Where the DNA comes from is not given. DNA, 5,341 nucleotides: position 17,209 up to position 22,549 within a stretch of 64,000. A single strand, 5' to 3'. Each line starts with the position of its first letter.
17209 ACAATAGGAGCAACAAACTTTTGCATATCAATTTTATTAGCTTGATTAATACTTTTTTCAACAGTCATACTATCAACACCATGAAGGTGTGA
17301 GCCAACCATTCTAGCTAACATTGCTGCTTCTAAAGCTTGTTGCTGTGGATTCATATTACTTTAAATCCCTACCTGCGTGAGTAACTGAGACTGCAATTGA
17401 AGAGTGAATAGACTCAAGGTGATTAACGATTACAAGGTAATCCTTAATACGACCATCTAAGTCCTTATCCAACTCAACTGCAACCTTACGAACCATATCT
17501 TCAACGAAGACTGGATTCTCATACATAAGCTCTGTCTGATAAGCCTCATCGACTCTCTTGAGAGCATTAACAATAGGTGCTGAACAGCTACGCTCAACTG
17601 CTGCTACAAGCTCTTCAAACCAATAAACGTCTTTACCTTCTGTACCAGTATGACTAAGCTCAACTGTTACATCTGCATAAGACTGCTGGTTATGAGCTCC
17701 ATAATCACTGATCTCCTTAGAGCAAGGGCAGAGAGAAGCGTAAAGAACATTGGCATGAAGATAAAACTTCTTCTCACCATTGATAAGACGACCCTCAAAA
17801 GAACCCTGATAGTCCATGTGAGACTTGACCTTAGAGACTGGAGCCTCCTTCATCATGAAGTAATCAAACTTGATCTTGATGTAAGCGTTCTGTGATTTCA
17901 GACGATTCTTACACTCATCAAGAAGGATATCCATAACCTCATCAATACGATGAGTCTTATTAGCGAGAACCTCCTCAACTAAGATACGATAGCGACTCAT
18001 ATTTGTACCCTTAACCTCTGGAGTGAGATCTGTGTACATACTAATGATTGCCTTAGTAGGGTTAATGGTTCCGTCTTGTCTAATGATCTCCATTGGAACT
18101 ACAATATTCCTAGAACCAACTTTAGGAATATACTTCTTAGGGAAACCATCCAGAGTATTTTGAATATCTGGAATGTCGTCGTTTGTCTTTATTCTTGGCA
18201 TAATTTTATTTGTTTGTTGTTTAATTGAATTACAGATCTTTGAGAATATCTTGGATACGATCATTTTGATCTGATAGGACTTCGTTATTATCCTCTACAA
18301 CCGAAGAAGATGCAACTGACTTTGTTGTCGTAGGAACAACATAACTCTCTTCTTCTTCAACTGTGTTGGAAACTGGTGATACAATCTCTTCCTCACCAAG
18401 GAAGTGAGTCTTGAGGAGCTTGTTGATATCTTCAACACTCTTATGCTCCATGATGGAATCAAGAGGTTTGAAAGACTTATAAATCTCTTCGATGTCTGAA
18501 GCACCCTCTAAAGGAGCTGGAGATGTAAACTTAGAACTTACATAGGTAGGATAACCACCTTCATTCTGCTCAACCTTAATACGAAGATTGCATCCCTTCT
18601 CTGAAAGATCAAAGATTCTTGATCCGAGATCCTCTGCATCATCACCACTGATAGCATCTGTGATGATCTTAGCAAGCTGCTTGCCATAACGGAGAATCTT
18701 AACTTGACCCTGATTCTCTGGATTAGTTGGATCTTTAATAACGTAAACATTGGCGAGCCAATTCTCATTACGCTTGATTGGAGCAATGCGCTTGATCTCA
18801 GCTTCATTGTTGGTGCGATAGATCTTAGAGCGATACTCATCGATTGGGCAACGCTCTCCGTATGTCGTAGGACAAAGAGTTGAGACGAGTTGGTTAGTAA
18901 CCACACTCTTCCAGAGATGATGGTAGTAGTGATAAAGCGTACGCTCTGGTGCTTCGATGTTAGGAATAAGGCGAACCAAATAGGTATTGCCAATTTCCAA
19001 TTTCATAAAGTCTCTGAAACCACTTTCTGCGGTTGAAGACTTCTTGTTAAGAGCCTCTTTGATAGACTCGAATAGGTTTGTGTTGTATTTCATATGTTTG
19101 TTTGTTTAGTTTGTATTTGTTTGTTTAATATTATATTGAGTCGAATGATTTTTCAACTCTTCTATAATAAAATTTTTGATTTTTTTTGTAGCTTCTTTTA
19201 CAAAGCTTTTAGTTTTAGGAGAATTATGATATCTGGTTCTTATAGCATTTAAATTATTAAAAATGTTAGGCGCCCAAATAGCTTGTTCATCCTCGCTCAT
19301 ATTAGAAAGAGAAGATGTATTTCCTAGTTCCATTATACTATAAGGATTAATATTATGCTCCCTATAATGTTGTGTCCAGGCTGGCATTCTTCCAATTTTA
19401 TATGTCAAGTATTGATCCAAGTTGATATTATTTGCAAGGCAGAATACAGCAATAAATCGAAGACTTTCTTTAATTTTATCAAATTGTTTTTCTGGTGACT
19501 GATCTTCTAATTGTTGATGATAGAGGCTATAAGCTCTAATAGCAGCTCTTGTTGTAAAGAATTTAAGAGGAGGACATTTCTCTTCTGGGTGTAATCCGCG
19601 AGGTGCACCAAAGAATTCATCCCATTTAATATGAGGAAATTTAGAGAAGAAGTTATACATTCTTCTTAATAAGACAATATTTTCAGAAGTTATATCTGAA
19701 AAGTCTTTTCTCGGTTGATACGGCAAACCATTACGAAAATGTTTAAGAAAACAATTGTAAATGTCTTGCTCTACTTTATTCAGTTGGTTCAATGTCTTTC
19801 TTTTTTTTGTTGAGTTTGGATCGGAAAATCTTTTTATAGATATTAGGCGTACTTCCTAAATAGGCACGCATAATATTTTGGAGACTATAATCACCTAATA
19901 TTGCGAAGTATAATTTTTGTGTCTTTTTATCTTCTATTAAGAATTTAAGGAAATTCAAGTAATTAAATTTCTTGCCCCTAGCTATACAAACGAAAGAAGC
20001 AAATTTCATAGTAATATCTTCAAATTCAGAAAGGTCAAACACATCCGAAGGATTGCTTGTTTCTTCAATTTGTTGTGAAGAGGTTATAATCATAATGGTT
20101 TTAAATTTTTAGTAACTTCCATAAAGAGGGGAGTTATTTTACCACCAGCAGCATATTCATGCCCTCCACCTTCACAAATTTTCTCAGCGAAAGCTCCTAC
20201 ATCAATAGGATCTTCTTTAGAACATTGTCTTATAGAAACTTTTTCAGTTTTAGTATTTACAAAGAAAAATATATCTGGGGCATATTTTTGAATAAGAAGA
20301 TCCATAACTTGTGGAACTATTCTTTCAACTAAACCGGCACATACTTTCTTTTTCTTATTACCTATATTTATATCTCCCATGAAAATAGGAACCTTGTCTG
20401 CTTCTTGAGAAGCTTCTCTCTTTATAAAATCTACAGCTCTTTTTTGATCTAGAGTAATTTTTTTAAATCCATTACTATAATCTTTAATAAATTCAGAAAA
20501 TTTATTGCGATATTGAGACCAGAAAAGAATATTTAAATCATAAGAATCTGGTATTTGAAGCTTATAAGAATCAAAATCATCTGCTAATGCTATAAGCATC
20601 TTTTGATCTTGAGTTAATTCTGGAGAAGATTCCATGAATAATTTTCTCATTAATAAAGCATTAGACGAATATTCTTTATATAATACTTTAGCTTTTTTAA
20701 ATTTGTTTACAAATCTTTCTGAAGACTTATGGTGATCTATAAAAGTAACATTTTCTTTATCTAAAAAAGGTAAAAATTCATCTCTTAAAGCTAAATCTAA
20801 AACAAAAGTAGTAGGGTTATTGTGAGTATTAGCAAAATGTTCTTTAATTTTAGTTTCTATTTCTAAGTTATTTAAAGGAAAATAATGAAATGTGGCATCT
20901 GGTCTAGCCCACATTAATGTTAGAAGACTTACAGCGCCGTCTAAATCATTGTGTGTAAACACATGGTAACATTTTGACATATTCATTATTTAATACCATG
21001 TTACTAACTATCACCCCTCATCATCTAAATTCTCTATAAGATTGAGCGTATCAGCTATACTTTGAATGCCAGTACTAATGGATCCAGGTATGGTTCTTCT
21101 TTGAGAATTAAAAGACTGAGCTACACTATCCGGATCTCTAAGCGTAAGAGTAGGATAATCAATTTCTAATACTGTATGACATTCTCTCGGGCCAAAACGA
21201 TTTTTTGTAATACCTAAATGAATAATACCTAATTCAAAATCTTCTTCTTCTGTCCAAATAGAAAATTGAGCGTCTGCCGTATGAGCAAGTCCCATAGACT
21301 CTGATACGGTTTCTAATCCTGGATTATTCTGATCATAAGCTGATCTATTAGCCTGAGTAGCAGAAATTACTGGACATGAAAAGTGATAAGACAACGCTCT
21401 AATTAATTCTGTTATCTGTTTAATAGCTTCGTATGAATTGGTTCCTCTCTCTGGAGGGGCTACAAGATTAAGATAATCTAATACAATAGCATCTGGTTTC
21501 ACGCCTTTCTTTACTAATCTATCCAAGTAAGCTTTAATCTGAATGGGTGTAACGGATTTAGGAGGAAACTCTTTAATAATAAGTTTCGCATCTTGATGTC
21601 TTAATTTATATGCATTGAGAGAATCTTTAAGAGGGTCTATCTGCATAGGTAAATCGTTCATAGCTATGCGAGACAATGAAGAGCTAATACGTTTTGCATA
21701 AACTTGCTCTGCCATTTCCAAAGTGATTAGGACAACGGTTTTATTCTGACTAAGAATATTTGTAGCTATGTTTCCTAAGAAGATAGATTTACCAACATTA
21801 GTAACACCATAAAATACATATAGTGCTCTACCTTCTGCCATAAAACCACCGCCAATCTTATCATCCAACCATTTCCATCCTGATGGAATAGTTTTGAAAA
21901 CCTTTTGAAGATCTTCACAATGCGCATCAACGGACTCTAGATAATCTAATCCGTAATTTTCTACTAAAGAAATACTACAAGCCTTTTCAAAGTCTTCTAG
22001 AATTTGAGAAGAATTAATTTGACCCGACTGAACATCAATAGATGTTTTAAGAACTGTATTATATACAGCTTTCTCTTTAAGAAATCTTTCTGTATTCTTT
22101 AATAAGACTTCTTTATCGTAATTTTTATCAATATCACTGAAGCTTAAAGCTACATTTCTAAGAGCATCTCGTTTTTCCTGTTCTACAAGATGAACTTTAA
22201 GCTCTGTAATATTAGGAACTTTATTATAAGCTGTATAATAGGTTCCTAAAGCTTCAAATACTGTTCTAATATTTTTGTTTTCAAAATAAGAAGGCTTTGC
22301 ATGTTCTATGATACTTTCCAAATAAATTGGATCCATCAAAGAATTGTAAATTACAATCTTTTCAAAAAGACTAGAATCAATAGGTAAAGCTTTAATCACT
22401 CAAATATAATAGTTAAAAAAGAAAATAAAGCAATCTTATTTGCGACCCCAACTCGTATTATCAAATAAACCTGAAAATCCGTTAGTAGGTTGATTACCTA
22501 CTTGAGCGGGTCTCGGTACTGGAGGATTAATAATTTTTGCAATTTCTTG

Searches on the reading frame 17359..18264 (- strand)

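Call 11: search_protein_families(library=pfam, proteins=[window:17359-18264:-], max_evalue=0.001)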
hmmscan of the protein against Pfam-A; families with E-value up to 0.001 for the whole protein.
window:17359-18264:- (302 aa): 1 family
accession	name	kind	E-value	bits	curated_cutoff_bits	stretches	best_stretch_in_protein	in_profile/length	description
PF02649.19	GCHY-1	-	4.5e-65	220.2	25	1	31-291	1-258/260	Type I GTP cyclohydrolase folE2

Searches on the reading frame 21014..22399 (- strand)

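Call 11: search_protein_families(library=pfam, proteins=[window:21014-22399:-], max_evalue=0.001)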
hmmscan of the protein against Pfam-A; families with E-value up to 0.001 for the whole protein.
window:21014-22399:- (462 aa): 2 families
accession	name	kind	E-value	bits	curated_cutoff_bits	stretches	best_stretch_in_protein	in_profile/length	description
PF03796.21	DnaB_C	-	2.7e-23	83.1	27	1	171-406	2-240/255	DnaB-like helicase C terminal domain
PF13481.12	AAA_25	-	0.00076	19.6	27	0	185-345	28-185/195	AAA domain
